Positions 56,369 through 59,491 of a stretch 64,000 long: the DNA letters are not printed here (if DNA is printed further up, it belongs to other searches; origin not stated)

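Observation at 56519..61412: KaiC-KaiB wired directly to a c-di-GMP phosphodiesterase (no kaiA in the window): candidate undescribed timer or switch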

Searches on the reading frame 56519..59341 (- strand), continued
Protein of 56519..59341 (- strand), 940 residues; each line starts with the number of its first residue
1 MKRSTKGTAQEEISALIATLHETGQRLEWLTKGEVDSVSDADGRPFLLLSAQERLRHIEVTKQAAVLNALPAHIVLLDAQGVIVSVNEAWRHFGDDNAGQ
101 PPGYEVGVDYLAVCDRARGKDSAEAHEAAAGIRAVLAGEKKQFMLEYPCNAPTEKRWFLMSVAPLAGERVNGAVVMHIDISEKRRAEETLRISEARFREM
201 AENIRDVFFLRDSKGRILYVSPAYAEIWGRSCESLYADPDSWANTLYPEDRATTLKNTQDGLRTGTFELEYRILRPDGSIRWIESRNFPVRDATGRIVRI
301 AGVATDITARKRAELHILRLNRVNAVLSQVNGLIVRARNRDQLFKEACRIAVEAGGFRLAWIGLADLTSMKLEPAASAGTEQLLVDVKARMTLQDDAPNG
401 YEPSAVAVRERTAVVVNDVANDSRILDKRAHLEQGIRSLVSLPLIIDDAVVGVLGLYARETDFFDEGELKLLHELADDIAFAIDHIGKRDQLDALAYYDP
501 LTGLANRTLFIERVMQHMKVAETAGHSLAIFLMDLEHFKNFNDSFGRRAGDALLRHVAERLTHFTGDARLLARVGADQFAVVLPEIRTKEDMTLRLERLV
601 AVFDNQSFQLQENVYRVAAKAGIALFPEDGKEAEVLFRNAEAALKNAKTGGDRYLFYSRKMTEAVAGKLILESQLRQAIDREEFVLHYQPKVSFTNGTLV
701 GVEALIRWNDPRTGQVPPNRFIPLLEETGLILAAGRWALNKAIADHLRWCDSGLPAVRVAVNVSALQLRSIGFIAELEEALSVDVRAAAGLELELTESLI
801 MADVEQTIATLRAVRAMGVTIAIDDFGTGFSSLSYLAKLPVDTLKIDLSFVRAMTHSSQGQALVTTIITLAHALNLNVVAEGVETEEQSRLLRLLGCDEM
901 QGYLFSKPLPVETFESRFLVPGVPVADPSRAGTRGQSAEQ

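Call 76: fold_search(model_id=the predicted structure, library=pdb)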
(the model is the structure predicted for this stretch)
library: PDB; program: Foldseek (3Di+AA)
matches with E <= 10: 1852; with E <= 0.001: 1111
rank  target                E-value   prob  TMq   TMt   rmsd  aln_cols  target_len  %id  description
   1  9cmf_A                1.3e-52  1.00  0.29  0.34  40.5       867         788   23  Substrate bound DosP (released 2024-11-20)
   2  9ce0_B                6.0e-51  1.00  0.29  0.34  37.2       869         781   23  DosP Apo Bent form (released 2024-11-20)
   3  9bkv_B                1.6e-50  1.00  0.29  0.34  36.5       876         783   24  DosP R97A bent form (released 2024-11-20)
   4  9bgv_A                2.0e-50  1.00  0.28  0.33  41.2       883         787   24  DosP R97A straight form (released 2024-11-20)
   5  9bkv_A                7.6e-50  1.00  0.29  0.34  37.9       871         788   23  DosP R97A bent form (released 2024-11-20)
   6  9cdr_A                5.9e-46  1.00  0.28  0.33  40.1       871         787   24  DosP Apo straight form (released 2024-11-20)
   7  5m3c_B                3.4e-43  1.00  0.29  0.60  11.8       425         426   42  Structure of the hybrid domain (GGDEF-EAL) of PA0575 from Pseudomonas aeruginosa PAO1 at 2.8 Ang. with GTP and Ca2+ bo (released 2017-12-20)
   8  4rnh                  2.5e-42  1.00  0.29  0.61  15.6       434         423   40  PaMorA tandem diguanylate cyclase - phosphodiesterase, c-di-GMP complex (released 2014-11-19)
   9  5m3c_A                2.1e-40  1.00  0.26  0.57  15.0       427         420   41  Structure of the hybrid domain (GGDEF-EAL) of PA0575 from Pseudomonas aeruginosa PAO1 at 2.8 Ang. with GTP and Ca2+ bo (released 2017-12-20)
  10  4rnf                  3.8e-39  1.00  0.28  0.58  16.3       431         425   40  PaMorA tandem diguanylate cyclase - mutant phosphodiesterase, apo form (released 2014-11-19)
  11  5xgb                  3.1e-35  1.00  0.26  0.43  23.3       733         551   21  Crystal structure of the PAS-GGDEF-EAL domain of PA0861 from Pseudomonas aeruginosa (released 2017-12-20)
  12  5xgd                  4.1e-35  1.00  0.26  0.43  22.7       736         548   20  Crystal structure of the PAS-GGDEF-EAL domain of PA0861 from Pseudomonas aeruginosa in complex with GTP (released 2017-12-20)
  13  5xge                  6.6e-34  1.00  0.26  0.43  22.8       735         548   20  Crystal structure of the PAS-GGDEF-EAL domain of PA0861 from Pseudomonas aeruginosa in complex with cyclic di-GMP (released 2017-12-20)
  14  4rni_B                9.6e-27  1.00  0.26  0.94   1.7       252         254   46  PaMorA dimeric phosphodiesterase. apo form (released 2014-11-19)
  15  4rni_A                1.9e-26  1.00  0.26  0.93   1.7       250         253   46  PaMorA dimeric phosphodiesterase. apo form (released 2014-11-19)
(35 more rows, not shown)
